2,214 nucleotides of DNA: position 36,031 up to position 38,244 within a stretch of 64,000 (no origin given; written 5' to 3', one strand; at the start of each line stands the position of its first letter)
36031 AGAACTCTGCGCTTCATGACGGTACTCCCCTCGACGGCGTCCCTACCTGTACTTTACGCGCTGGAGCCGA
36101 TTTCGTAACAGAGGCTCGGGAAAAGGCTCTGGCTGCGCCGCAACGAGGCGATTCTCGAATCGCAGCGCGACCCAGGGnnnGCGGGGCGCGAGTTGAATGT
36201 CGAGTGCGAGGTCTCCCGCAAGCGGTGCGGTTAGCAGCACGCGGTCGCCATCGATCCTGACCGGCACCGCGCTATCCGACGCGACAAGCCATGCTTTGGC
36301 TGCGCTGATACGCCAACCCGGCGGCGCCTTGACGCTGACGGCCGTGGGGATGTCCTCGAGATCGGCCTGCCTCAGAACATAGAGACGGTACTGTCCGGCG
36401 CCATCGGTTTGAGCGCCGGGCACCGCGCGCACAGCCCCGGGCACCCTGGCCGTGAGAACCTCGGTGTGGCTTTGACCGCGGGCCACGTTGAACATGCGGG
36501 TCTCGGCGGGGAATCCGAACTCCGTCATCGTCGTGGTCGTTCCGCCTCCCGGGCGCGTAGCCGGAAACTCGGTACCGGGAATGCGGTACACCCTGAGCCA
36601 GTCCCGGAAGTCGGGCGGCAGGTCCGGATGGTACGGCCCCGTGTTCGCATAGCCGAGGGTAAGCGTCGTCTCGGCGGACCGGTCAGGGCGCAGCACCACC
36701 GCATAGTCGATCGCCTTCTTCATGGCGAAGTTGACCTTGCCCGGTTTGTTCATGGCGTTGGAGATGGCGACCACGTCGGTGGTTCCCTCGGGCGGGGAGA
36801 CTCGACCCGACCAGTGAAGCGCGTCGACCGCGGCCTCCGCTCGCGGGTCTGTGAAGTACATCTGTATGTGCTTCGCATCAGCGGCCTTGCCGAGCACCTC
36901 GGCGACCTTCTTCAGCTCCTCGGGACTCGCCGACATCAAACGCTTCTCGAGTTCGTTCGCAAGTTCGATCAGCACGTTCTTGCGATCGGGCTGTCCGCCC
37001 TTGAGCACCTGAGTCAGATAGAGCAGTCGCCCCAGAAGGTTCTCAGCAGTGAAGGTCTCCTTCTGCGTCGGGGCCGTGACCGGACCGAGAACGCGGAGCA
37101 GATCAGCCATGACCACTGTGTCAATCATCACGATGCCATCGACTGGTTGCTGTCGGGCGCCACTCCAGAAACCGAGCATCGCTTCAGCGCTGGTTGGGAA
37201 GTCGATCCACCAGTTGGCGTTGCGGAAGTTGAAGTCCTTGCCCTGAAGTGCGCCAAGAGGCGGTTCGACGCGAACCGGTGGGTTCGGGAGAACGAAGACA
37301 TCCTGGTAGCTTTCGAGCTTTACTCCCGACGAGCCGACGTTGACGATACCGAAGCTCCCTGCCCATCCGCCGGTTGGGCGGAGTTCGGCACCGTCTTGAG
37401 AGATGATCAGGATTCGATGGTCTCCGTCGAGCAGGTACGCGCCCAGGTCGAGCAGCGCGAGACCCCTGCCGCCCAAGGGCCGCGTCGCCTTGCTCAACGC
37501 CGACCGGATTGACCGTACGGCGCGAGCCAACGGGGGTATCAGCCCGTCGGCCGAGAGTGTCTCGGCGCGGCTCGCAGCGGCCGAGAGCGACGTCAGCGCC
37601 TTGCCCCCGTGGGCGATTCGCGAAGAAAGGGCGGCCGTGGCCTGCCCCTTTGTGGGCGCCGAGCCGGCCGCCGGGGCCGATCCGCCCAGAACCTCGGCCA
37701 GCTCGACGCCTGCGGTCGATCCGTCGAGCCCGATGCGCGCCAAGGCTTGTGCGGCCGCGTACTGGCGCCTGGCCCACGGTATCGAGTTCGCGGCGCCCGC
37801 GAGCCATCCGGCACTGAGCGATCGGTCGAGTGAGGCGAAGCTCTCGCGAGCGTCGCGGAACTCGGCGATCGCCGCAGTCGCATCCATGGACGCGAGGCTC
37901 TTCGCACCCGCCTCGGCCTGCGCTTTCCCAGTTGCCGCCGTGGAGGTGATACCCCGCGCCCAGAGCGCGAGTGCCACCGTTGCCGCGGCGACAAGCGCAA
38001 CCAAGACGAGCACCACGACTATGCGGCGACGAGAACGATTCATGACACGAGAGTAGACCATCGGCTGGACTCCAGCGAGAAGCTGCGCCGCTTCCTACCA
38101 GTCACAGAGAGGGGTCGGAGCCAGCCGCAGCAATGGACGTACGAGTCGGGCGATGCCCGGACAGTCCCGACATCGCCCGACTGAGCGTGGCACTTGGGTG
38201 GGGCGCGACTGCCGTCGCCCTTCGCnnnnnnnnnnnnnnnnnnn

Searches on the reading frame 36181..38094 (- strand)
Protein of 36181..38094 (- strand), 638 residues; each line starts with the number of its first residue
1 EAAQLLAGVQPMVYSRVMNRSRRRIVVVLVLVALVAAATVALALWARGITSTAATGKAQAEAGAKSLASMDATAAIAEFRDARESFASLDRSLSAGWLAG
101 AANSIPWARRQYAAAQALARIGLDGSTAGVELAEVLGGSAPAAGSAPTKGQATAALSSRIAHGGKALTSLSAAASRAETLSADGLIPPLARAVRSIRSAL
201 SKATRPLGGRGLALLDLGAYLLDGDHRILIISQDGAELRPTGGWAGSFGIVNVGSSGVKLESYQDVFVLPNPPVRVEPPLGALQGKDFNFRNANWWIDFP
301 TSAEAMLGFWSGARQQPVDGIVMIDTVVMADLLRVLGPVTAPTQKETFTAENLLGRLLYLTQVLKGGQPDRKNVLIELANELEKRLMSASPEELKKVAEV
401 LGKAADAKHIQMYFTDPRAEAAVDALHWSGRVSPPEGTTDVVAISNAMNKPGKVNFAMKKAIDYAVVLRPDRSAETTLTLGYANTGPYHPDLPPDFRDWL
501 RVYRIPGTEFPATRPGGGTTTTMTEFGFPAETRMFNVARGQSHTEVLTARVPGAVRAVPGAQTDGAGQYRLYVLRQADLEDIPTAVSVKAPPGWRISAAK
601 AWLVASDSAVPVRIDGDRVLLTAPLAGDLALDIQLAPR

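Call 59: search_protein_families(library=pfam, max_evalue=0.001, proteins=[window:36181-38094:-])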
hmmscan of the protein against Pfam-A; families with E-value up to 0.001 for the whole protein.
window:36181-38094:- (638 aa): 1 family
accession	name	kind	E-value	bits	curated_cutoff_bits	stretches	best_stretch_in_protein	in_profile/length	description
PF13196.11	DUF4012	-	1.5e-24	87.6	28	1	223-354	1-136/144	Protein of unknown function (DUF4012)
